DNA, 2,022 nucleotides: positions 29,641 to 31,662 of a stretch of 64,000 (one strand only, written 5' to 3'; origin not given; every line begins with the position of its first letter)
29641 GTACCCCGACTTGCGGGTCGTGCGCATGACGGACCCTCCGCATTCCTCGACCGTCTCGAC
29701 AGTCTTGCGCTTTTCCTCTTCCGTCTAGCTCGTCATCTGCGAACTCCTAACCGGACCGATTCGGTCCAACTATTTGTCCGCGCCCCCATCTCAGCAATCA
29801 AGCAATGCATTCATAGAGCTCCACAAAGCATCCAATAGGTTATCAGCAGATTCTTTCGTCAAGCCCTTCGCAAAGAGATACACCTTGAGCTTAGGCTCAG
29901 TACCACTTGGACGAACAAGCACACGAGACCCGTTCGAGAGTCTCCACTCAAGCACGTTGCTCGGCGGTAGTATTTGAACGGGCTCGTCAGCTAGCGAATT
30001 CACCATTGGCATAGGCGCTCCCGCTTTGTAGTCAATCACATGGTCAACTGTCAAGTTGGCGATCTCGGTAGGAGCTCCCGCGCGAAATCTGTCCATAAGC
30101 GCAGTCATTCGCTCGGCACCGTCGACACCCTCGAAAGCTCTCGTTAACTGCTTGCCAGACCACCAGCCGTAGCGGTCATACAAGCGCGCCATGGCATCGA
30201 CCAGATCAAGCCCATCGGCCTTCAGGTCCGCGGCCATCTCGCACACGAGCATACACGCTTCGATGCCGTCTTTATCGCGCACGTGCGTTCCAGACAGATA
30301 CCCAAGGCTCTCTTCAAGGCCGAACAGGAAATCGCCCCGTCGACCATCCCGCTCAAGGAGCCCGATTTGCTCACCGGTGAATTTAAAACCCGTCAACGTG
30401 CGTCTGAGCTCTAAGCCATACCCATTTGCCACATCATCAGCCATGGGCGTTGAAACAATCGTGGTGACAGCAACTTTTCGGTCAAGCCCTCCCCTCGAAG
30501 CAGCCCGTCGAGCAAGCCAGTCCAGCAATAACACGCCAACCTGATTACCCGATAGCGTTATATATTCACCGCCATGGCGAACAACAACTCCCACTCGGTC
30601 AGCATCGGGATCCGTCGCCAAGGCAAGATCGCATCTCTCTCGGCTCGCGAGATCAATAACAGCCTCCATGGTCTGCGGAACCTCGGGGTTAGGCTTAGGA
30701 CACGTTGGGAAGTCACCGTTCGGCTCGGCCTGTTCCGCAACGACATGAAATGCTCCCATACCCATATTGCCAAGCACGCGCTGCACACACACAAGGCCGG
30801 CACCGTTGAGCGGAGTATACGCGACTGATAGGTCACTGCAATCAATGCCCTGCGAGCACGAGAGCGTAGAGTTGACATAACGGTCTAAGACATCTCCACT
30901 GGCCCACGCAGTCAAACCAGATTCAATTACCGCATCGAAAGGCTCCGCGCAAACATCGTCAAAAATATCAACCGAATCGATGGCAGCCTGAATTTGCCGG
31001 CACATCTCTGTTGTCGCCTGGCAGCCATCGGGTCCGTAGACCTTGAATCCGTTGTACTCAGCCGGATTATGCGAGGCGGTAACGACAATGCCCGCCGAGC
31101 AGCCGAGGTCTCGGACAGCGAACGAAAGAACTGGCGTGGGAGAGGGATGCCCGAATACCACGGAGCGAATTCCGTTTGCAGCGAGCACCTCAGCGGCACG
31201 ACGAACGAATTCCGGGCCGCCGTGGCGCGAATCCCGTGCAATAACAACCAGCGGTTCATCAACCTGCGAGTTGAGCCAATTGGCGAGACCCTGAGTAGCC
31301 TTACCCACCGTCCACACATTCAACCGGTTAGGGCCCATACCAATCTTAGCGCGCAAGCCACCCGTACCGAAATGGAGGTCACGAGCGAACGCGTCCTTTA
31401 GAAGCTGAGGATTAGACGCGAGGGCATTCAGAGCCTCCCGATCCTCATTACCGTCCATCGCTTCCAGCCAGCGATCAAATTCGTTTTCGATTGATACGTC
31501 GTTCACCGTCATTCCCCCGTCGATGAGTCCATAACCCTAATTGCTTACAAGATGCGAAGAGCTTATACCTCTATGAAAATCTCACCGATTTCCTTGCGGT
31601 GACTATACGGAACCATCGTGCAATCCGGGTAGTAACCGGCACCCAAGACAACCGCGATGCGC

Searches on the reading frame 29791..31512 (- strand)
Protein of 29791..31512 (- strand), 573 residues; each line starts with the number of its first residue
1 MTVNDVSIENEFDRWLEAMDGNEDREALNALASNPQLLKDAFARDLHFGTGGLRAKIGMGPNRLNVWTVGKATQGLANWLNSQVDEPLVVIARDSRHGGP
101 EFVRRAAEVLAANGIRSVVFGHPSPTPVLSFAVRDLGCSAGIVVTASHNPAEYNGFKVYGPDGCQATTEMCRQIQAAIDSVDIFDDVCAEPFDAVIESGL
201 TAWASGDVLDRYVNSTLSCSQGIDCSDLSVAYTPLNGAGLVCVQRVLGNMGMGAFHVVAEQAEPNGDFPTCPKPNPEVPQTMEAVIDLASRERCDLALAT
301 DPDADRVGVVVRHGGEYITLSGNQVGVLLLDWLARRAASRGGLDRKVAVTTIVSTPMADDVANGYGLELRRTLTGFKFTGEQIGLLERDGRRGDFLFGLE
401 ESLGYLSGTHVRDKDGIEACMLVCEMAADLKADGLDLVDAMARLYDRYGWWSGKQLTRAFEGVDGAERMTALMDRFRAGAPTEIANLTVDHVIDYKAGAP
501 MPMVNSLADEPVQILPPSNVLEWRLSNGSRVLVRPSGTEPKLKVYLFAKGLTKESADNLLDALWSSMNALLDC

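Call 39: search_protein_families(library=pfam, proteins=[window:29791-31512:-], max_evalue=0.001)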
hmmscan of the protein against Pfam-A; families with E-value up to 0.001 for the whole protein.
window:29791-31512:- (573 aa): 4 families
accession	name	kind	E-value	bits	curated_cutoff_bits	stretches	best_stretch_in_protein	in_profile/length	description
PF02878.22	PGM_PMM_I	-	1.9e-40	138.2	22.5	1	47-180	3-133/138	Phosphoglucomutase/phosphomannomutase, alpha/beta/alpha domain I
PF02879.22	PGM_PMM_II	-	5.8e-23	81.8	29.3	1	220-311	13-100/103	Phosphoglucomutase/phosphomannomutase, alpha/beta/alpha domain II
PF02880.22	PGM_PMM_III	-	3.1e-17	63.2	20.7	1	322-440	2-110/115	Phosphoglucomutase/phosphomannomutase, alpha/beta/alpha domain III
PF00408.26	PGM_PMM_IV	-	1.3e-06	28.8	23.1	1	521-549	26-53/68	Phosphoglucomutase/phosphomannomutase, C-terminal domain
